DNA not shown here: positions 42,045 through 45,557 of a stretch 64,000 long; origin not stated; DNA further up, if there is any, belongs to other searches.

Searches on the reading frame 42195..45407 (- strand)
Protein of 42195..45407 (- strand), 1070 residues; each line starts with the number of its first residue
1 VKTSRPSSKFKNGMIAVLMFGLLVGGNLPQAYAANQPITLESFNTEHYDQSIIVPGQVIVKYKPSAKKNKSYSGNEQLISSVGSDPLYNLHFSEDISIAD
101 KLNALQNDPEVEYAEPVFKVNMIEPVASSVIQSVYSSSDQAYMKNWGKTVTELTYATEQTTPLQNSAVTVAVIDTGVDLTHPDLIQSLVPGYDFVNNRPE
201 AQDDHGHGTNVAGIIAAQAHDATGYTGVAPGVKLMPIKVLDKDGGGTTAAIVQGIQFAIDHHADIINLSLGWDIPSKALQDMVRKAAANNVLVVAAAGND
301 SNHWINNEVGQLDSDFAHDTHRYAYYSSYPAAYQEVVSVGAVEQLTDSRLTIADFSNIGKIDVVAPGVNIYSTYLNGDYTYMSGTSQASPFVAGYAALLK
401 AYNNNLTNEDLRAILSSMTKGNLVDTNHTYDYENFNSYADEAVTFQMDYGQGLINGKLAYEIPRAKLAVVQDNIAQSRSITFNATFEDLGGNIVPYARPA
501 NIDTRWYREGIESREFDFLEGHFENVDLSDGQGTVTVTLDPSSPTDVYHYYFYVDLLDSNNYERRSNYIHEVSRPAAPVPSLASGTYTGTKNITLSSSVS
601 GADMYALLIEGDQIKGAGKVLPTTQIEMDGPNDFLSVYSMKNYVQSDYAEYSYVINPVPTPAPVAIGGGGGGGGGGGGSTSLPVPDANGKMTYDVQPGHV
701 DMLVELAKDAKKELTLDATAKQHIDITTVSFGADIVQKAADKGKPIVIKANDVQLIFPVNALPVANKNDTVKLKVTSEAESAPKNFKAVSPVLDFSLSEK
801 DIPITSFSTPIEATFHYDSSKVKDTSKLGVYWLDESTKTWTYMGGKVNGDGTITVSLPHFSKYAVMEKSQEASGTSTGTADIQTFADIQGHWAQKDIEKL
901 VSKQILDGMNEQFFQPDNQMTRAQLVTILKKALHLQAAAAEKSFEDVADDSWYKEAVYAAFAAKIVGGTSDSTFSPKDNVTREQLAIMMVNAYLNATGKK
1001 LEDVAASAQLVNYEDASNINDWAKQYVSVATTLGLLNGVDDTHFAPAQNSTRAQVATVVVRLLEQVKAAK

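Call 48: search_protein_families(library=pfam, proteins=[window:42195-45407:-], max_evalue=0.00001)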
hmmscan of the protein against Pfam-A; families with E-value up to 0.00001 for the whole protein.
window:42195-45407:- (1070 aa): 3 families
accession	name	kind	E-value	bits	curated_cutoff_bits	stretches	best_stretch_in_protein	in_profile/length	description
PF00082.27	Peptidase_S8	-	6.5e-59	200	21.8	1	166-419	2-273/288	Subtilase family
PF00395.25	SLH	-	1.9e-30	105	20.8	3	943-986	1-44/44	S-layer homology domain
PF22148.1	Fervidolysin_NPro-like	-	2e-07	31.7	21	1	54-116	16-80/81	Fervidolysin N-terminal prodomain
